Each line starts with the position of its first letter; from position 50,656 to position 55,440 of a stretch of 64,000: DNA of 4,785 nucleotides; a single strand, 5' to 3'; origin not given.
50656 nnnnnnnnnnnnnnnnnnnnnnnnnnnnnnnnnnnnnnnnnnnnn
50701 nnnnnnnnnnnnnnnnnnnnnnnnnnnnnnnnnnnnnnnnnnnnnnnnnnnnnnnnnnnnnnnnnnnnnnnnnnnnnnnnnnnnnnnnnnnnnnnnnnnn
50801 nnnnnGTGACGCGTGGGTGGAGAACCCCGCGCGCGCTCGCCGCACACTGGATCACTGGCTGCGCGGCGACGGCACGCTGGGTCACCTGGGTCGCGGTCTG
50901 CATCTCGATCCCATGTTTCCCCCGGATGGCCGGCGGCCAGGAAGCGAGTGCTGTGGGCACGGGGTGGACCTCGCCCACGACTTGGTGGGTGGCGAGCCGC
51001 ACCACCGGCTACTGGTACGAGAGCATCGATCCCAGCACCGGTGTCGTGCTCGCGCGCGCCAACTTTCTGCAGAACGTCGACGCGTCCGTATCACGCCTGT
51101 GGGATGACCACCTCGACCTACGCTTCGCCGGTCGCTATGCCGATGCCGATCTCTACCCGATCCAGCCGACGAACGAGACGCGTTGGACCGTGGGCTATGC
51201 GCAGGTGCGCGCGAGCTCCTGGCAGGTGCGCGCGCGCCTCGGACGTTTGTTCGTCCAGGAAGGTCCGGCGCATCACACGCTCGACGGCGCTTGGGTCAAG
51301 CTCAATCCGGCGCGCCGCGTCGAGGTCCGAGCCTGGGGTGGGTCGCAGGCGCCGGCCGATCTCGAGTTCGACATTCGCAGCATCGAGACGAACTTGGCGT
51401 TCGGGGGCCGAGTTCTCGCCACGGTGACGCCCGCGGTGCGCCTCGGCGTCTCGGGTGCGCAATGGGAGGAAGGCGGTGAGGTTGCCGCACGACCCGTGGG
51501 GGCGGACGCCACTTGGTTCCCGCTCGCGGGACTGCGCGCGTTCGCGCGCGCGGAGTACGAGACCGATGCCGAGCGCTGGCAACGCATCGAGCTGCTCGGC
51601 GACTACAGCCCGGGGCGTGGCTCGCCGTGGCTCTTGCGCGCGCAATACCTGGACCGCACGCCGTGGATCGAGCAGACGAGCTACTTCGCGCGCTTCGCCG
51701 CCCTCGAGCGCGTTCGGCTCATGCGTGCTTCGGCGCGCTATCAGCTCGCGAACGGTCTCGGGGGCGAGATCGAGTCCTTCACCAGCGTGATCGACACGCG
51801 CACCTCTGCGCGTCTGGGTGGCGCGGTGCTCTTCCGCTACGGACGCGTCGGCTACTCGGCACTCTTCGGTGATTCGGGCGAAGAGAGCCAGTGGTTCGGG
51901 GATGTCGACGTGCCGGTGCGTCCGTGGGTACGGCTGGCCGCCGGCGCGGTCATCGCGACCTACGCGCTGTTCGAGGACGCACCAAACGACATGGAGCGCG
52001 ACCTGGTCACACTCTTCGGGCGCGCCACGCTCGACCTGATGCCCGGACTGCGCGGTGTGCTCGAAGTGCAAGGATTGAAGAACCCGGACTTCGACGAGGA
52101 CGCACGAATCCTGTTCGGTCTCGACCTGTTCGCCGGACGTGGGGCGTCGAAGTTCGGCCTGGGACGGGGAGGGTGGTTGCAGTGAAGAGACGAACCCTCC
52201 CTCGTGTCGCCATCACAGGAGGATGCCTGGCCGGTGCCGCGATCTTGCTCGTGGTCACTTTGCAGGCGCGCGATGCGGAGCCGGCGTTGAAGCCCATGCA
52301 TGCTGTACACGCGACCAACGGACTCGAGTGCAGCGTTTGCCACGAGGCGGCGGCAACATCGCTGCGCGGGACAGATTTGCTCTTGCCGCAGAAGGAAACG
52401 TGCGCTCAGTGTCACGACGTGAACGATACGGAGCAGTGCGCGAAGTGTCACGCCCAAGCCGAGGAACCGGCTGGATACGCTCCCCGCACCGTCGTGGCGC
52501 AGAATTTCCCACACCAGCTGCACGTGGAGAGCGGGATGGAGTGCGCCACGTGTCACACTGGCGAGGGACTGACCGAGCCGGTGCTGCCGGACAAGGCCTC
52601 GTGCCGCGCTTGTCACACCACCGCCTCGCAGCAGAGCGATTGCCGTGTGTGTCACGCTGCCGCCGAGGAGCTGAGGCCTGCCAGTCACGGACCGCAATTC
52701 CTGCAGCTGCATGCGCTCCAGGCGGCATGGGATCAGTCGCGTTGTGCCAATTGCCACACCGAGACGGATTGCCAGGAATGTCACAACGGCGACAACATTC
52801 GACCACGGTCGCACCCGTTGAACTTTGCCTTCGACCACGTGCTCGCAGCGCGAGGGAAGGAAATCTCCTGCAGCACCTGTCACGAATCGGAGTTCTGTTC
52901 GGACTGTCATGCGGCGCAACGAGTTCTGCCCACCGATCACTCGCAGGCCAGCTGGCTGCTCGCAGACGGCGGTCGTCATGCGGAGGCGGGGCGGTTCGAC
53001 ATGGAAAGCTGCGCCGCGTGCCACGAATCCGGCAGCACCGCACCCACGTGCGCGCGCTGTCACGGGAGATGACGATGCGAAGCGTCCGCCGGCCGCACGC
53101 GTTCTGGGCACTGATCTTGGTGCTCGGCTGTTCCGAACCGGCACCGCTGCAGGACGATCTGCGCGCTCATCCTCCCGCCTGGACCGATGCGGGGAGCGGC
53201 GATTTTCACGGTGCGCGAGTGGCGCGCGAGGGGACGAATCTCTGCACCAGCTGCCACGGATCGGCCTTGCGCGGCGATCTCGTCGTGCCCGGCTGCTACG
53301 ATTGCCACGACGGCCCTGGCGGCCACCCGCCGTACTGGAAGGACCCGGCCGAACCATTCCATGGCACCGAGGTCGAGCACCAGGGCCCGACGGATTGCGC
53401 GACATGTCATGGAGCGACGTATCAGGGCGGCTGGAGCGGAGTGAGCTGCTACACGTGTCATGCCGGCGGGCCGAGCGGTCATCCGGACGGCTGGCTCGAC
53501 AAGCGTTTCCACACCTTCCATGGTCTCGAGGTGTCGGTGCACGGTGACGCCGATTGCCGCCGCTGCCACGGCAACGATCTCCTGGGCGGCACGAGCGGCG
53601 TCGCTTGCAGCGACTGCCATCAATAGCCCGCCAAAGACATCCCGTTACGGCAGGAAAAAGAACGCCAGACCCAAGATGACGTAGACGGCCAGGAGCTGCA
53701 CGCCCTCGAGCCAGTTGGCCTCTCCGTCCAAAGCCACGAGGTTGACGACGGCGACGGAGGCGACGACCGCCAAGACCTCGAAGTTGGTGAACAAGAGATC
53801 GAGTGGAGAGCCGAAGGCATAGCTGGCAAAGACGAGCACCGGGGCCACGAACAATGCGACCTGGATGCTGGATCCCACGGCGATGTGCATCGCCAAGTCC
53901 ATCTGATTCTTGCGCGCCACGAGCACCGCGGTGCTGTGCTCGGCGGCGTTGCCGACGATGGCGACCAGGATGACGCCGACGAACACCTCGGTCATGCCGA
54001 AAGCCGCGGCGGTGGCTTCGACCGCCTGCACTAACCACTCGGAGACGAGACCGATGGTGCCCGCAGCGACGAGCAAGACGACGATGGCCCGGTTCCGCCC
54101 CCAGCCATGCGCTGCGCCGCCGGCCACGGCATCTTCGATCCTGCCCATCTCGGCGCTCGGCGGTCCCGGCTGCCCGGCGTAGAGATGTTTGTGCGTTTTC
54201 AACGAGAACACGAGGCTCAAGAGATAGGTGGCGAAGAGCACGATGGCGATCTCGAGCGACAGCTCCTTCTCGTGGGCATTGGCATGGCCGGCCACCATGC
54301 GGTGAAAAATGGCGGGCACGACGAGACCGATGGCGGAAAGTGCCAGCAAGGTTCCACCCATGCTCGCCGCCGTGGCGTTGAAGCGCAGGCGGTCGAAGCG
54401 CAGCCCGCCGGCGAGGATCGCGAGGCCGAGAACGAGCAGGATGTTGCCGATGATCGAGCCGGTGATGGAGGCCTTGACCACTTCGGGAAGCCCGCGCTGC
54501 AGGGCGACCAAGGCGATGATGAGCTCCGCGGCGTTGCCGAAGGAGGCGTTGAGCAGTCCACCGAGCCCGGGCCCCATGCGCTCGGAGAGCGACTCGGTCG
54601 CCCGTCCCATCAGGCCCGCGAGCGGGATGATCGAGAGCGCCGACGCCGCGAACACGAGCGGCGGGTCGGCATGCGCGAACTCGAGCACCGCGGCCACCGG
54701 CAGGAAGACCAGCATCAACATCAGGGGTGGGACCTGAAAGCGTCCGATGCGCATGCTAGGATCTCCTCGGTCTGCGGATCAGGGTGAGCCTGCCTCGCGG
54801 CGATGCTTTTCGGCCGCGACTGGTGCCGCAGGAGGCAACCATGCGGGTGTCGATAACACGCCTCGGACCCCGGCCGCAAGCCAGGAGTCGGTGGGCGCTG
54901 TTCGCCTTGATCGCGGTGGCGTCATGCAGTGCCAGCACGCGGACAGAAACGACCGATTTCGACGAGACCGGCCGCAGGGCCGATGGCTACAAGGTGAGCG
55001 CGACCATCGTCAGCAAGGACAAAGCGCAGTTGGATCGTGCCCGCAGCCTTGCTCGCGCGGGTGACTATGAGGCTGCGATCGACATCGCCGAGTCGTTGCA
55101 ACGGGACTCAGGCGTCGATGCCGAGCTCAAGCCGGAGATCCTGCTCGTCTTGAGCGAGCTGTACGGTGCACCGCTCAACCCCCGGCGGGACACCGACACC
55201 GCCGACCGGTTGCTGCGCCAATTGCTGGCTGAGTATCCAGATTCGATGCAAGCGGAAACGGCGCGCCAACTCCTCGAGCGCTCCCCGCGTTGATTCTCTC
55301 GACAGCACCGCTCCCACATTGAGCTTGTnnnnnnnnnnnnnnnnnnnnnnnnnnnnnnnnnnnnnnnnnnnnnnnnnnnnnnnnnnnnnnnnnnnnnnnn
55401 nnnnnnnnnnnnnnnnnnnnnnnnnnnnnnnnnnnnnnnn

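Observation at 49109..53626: Ext/Pcc-like porin-cytochrome conduit: four translationally coupled genes with 27 heme-binding motifs plus a beta-barrel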

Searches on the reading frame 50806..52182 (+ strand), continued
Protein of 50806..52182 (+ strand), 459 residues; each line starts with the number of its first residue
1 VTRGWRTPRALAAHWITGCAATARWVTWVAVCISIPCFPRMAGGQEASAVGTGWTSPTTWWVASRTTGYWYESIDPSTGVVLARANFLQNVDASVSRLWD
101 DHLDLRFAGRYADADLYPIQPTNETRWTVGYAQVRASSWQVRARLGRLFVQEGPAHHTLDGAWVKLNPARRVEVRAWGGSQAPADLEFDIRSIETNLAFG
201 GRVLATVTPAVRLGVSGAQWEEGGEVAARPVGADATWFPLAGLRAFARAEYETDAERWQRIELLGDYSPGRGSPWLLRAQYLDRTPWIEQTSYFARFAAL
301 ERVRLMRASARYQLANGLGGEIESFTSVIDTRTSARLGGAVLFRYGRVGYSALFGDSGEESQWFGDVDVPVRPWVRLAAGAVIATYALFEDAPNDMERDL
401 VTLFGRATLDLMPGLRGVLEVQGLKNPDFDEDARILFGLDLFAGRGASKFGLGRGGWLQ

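Call 50: search_protein_families(library=pfam, proteins=[L008:6586-8040:+, L005:4460-5920:+, L005:5937-7997:+, L013:6408-7940:+, L003:8246-9964:-, L004:6088-7761:-], max_evalue=0.01)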
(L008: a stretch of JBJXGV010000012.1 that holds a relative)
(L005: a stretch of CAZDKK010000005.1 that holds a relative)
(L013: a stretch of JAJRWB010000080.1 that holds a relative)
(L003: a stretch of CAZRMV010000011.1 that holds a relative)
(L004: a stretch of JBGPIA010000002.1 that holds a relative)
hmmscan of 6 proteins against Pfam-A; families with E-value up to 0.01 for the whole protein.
L008:6586-8040:+ (485 aa): 4 families
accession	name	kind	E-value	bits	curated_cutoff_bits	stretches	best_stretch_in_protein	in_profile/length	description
PF03264.19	Cytochrom_NNT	-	2.7e-10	40.7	24.1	1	101-192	5-100/174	NapC/NirT cytochrome c family, N-terminal region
PF14522.11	Cytochrome_C7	-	1.1e-06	28.9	24.8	1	427-459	6-66/67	Cytochrome c7 and related cytochrome c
PF14537.11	Cytochrom_c3_2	-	0.00023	22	25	0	432-467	5-41/79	Cytochrome c3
PF22113.1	Mtrc-MtrF_II-IV_dom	-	0.00066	19.7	30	0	149-217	73-131/176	Outer membrane cytochrome MtrC/MtrF-like, domains II/IV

L005:4460-5920:+ (487 aa): 4 families
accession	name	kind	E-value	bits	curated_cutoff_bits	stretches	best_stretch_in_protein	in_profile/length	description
PF03264.19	Cytochrom_NNT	-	8.1e-11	42.4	24.1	1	101-192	3-98/174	NapC/NirT cytochrome c family, N-terminal region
PF14522.11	Cytochrome_C7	-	1.7e-05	25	24.8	0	441-467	43-67/67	Cytochrome c7 and related cytochrome c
PF14537.11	Cytochrom_c3_2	-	0.0005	20.9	25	0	441-472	8-39/79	Cytochrome c3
PF22113.1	Mtrc-MtrF_II-IV_dom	-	0.00063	19.7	30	0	130-217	52-129/176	Outer membrane cytochrome MtrC/MtrF-like, domains II/IV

L005:5937-7997:+ (687 aa): 6 families
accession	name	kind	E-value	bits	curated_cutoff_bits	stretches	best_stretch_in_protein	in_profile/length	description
PF14522.11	Cytochrome_C7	-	1.1e-17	64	24.8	5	31-89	12-67/67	Cytochrome c7 and related cytochrome c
PF01292.26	Ni_hydr_CYTB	-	2.7e-13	50.5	30.1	1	419-596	7-168/179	Prokaryotic cytochrome b561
PF14537.11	Cytochrom_c3_2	-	1.6e-09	38.5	25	1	58-145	4-79/79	Cytochrome c3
PF02085.21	Cytochrom_CIII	-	7.3e-05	23.5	22.9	1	56-144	26-101/101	Class III cytochrome C family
PF09699.15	Paired_CXXCH_1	-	0.00041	20.4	20.6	0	315-350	8-38/41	Doubled CXXCH motif (Paired_CXXCH_1)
PF14358.11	DUF4405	-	0.0038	18.2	26.7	1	422-480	3-63/66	Domain of unknown function (DUF4405)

L013:6408-7940:+ (511 aa): 5 families
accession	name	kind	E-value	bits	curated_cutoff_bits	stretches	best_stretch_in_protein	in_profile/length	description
PF03264.19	Cytochrom_NNT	-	5.2e-09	36.5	24.1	1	105-196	5-99/174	NapC/NirT cytochrome c family, N-terminal region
PF14522.11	Cytochrome_C7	-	6.5e-07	29.5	24.8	0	427-465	43-66/67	Cytochrome c7 and related cytochrome c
PF14537.11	Cytochrom_c3_2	-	0.00012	23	25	1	440-508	8-66/79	Cytochrome c3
PF22113.1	Mtrc-MtrF_II-IV_dom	-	0.0022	18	30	0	162-225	120-170/176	Outer membrane cytochrome MtrC/MtrF-like, domains II/IV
PF00335.26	Tetraspanin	-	0.0046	17.1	32.1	1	57-135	4-73/225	Tetraspanin family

L003:8246-9964:- (572 aa): 4 families
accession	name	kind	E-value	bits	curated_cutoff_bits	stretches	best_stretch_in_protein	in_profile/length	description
PF03264.19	Cytochrom_NNT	-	1.1e-08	35.4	24.1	1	178-264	7-97/174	NapC/NirT cytochrome c family, N-terminal region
PF14537.11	Cytochrom_c3_2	-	9.5e-06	26.4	25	1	505-571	8-65/79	Cytochrome c3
PF14522.11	Cytochrome_C7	-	0.0029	17.8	24.8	0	501-531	43-67/67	Cytochrome c7 and related cytochrome c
PF02085.21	Cytochrom_CIII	-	0.0079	17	22.9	0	487-571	15-83/101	Class III cytochrome C family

L004:6088-7761:- (557 aa): 3 families
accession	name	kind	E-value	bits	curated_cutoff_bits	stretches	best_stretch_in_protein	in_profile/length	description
PF03264.19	Cytochrom_NNT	-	5.6e-13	49.4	24.1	1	159-246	9-99/174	NapC/NirT cytochrome c family, N-terminal region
PF14522.11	Cytochrome_C7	-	2.1e-07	31.1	24.8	1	476-515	43-67/67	Cytochrome c7 and related cytochrome c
PF14537.11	Cytochrom_c3_2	-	4.3e-07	30.8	25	1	487-554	6-64/79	Cytochrome c3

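Call 52: search_protein_families(library=ncbifam, proteins=[L008:6586-8040:+, L005:5937-7997:+, L004:6088-7761:-], max_evalue=0.001)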
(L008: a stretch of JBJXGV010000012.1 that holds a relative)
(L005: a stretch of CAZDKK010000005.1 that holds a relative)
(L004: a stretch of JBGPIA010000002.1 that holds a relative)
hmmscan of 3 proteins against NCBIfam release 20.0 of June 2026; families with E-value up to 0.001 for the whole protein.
L008:6586-8040:+ (485 aa): 2 families
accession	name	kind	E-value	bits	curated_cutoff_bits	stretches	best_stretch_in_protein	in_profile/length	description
TIGR03153.1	cytochr_NrfH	equivalog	1.2e-13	51.3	134.2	1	109-213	4-109/138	cytochrome c nitrite reductase small subunit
NF047727.1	4hemeCytCCctA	equivalog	1e-05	25.6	180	1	429-467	34-72/109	tetraheme c-type cytochrome CctA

L005:5937-7997:+ (687 aa): 7 families
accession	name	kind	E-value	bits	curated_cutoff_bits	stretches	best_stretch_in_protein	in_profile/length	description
TIGR01583.1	formate-DH-gamm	equivalog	4.5e-16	59.4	115.85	1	413-592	4-171/204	formate dehydrogenase subunit gamma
TIGR04257.1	nanowire_3heme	domain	3.3e-09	36.7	40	0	111-148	25-62/75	c(7)-type cytochrome triheme domain-containing protein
NF007558.0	PRK10179.1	equivalog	1.8e-06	27.8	339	1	419-592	15-175/217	formate dehydrogenase-N subunit gamma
NF007924.0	PRK10639.1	equivalog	5.1e-06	26.4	341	1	407-592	3-173/211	formate dehydrogenase cytochrome b556 subunit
TIGR02125.1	CytB-hydogenase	equivalog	6.7e-05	22.5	121.5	1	421-596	10-194/212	Ni/Fe-hydrogenase, b-type cytochrome subunit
NF008659.0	PRK11659.1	equivalog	0.00014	21.7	184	0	213-350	47-169/188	cytochrome c nitrite reductase pentaheme subunit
TIGR03146.1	cyt_nit_nrfB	equivalog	0.00098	19.4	166.6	0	315-349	111-142/145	cytochrome c nitrite reductase pentaheme subunit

L004:6088-7761:- (557 aa): 5 families
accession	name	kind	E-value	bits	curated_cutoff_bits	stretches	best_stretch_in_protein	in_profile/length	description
TIGR03153.1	cytochr_NrfH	equivalog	4.7e-14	52.6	134.2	1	162-269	2-110/138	cytochrome c nitrite reductase small subunit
NF011606.0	PRK15032.1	equivalog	1.3e-07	31.1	455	1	156-244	14-106/390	pentaheme c-type cytochrome TorC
TIGR02162.1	torC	equivalog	3.6e-05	23.2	478.2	1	161-246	19-108/387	pentaheme c-type cytochrome TorC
TIGR02161.1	napC_nirT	subfamily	8.7e-05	22.5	310.6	0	161-244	19-107/185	periplasmic nitrate (or nitrite) reductase c-type cytochrome, NapC/NirT family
NF047727.1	4hemeCytCCctA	equivalog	0.00072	19.7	180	1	484-554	34-104/109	tetraheme c-type cytochrome CctA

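Call 65: search_protein_families(library=ncbifam, proteins=[L016:1806-3116:+, L016:3116-3589:+, L015:11628-12860:+, L018:9243-11660:+], max_evalue=0.01)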
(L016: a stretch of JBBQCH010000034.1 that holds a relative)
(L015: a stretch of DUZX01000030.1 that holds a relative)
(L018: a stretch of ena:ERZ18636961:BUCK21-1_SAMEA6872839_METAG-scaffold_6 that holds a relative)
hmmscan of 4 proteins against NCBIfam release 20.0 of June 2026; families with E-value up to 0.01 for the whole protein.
L016:1806-3116:+ (437 aa): 1 family
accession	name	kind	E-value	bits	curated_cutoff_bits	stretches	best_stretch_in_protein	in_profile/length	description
NF033923.0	opr_proin_2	subfamily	4.5e-05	22.7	150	1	75-133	101-158/386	Opr family porin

L016:3116-3589:+ (158 aa): 0 families

L015:11628-12860:+ (411 aa): 2 families
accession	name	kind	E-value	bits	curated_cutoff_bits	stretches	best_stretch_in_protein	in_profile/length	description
TIGR01904.2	GSu_C4xC__C2xCH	domain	8.8e-08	31.8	27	1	278-337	10-73/73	CxxxxCH/CxxCH domain c-type cytochrome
NF045774.1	cytochro_C551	exception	4.1e-05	23.5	118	1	15-74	7-62/110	cytochrome c551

L018:9243-11660:+ (806 aa): 4 families
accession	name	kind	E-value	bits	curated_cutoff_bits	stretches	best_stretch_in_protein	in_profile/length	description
NF035926.1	scyF_NHL_VPEP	equivalog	3.8e-27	95.4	350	3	109-276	126-296/376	scytonemin biosynthesis PEP-CTERM protein ScyF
NF033510.3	Ca_tandemer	repeat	9e-14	51.6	50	2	578-654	10-95/96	Ca2+-stabilized repeat-containing adhesin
NF033932.1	LapB_rpt_80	domain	3.8e-05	23.9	45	0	468-502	1-36/83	LapB repeat-containing protein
NF047780.1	LIC12708_fam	subfamily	0.0071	15.3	150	0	57-152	66-146/391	LIC_12708 family protein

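Call 80: find_encoding_contigs(protein=P0039, flank=6000, max_places=1)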
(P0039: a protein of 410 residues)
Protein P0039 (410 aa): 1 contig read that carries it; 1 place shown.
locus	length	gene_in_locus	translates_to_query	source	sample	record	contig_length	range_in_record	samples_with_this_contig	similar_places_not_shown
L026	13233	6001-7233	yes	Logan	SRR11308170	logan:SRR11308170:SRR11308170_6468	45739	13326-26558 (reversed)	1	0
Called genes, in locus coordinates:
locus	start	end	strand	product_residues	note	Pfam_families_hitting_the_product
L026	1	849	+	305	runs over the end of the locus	PF00490:ALAD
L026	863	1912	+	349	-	PF04055:Radical_SAM, PF13186:SPASM (weak)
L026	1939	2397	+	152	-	PF13404:HTH_AsnC-type (weak), PF22451:NirdL-like_HTH, PF17805:AsnC_trans_reg2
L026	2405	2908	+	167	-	PF22451:NirdL-like_HTH, PF17805:AsnC_trans_reg2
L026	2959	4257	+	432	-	PF00202:Aminotran_3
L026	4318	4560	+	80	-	-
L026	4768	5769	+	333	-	PF14522:Cytochrome_C7 (faint), PF22113:Mtrc-MtrF_II-IV_dom (weak), PF14537:Cytochrom_c3_2 (faint)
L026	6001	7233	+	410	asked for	-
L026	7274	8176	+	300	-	PF14522:Cytochrome_C7 (weak), PF14537:Cytochrom_c3_2 (faint)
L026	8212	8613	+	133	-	-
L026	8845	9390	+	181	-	PF14522:Cytochrome_C7 (faint), PF22113:Mtrc-MtrF_II-IV_dom (faint), PF13435:Cytochrome_C554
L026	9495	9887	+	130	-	PF03100:CcmE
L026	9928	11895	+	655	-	PF01578:Cytochrom_C_asm, PF16327:CcmF_C, PF05140:ResB (faint)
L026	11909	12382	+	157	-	PF03918:CcmH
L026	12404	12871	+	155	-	PF13248:Zn_ribbon_3 (weak), PF13240:Zn_Ribbon_1 (weak)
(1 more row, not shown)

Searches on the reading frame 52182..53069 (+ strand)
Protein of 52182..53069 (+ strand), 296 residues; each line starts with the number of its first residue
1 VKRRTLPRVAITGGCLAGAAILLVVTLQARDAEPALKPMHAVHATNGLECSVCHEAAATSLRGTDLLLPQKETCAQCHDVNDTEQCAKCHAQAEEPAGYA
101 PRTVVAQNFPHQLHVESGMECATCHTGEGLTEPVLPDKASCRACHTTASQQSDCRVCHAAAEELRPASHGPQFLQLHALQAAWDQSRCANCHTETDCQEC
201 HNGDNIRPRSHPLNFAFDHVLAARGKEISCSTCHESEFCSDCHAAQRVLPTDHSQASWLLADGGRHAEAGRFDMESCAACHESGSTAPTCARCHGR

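Call 4: search_protein_families(library=pfam, proteins=[window:52182-53069:+], max_evalue=0.1)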
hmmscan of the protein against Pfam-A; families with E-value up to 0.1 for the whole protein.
window:52182-53069:+ (296 aa): 5 families
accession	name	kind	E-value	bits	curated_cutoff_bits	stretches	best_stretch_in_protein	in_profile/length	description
PF14522.11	Cytochrome_C7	-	4.6e-15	55.6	24.8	2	40-90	5-66/67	Cytochrome c7 and related cytochrome c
PF14537.11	Cytochrom_c3_2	-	2e-11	44.6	25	2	42-146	1-79/79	Cytochrome c3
PF22113.1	Mtrc-MtrF_II-IV_dom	-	3.2e-07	30.5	30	2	43-128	77-166/176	Outer membrane cytochrome MtrC/MtrF-like, domains II/IV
PF02085.21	Cytochrom_CIII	-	6.2e-05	23.7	22.9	0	216-294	22-101/101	Class III cytochrome C family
PF09699.15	Paired_CXXCH_1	-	0.022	14.9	20.6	1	46-80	6-38/41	Doubled CXXCH motif (Paired_CXXCH_1)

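Call 5: search_protein_families(library=ncbifam, proteins=[window:52182-53069:+], max_evalue=0.1)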
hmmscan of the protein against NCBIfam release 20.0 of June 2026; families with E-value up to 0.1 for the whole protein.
window:52182-53069:+ (296 aa): 2 families
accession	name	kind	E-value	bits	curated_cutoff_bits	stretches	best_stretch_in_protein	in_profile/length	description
NF038038.1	cytoc_DsrJ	equivalog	0.00011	22.5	100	0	119-158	91-121/121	sulfate reduction electron transfer complex DsrMKJOP subunit DsrJ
NF045713.1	CxxCH_16_HmcA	equivalog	0.0028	16.3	400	1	215-294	296-368/541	sulfate respiration complex hexadecaheme cytochrome HmcA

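Call 30: search_solved_structures(query=window:52182-53069:+, max_evalue=0.01)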
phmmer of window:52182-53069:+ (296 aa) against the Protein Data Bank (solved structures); distinct sequences matched with E-value up to 0.01: 5.
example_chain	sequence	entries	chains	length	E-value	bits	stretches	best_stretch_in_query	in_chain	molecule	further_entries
3ov0_A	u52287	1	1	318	3.6e-10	43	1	30-159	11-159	Cytochrome c family protein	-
6lod_A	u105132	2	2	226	5.9e-08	35.8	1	108-152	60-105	MULTIHEME_CYTC domain-containing protein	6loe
3ouq_A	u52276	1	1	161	4.1e-06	29.7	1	30-158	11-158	Cytochrome c family protein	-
6f0k_A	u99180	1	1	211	0.00011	25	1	4-127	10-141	Cytochrome c family protein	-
8k9e_A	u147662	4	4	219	0.0013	21.5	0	40-134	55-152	Cytochrome c7-like domain-containing protein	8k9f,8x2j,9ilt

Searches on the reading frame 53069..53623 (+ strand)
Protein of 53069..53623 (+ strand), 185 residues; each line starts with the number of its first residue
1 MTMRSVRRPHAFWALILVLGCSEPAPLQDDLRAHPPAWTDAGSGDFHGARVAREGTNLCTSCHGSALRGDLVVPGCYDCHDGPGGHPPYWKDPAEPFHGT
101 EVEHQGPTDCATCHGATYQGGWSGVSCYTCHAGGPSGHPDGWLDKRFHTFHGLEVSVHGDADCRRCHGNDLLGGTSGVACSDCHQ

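Call 4: search_protein_families(library=pfam, proteins=[window:53069-53623:+], max_evalue=0.1)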
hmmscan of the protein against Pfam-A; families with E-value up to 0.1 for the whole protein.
window:53069-53623:+ (185 aa): 3 families
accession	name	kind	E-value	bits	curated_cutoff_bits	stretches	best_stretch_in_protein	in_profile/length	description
PF14522.11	Cytochrome_C7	-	2e-05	24.7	24.8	1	106-167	12-66/67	Cytochrome c7 and related cytochrome c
PF02085.21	Cytochrom_CIII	-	2.4e-05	25.1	22.9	1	103-136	27-58/101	Class III cytochrome C family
PF14537.11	Cytochrom_c3_2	-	9e-05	23.3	25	1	58-131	8-78/79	Cytochrome c3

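Call 5: search_protein_families(library=ncbifam, proteins=[window:53069-53623:+], max_evalue=0.1)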
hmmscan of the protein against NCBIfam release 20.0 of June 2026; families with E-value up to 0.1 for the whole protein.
window:53069-53623:+ (185 aa): 3 families
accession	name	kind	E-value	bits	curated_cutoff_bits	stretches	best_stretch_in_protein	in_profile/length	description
NF040967.1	cytc_ExtN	equivalog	0.0035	16.2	200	0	158-185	19-46/415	selenite/tellurite reduction operon c-type cytochrome ExtN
NF040968.1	FeS_ExtO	equivalog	0.0037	16.1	200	0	158-185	19-46/416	selenite/tellurite reduction operon b-type cytochrome iron-sulfur cluster-binding subunit ExtO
NF010872.0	PRK14279.1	equivalog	0.048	12.8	556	0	102-134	168-200/394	molecular chaperone DnaJ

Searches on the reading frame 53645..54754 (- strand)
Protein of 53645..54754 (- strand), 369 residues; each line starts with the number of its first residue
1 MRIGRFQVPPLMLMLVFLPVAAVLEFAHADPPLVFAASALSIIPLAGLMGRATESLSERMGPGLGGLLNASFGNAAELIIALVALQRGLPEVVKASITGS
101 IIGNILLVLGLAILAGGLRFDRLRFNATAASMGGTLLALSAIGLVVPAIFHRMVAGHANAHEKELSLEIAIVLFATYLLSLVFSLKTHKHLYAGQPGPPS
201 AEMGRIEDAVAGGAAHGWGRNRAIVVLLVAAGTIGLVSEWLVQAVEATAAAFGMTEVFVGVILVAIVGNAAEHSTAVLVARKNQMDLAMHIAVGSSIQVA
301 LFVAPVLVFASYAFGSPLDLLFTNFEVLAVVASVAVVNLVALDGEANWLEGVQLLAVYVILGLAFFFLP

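Call 10: search_protein_families(library=pfam, proteins=[window:53645-54754:-], max_evalue=0.001)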
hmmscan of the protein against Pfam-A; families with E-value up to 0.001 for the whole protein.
window:53645-54754:- (369 aa): 1 family
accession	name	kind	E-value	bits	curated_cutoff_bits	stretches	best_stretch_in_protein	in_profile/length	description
PF01699.29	Na_Ca_ex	-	7.8e-38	130.2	24.9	2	223-364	2-148/151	Sodium/calcium exchanger protein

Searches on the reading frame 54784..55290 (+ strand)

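Call 10: search_protein_families(library=pfam, proteins=[window:54784-55290:+], max_evalue=0.001)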
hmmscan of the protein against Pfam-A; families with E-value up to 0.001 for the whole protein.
window:54784-55290:+ (169 aa): 2 families
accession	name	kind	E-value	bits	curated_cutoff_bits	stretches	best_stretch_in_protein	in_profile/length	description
PF13174.12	TPR_6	-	8.9e-07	29.6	26.3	0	135-154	14-33/33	Tetratricopeptide repeat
PF13428.12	TPR_14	-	2.4e-05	25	23.5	0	80-107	2-29/44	Tetratricopeptide repeat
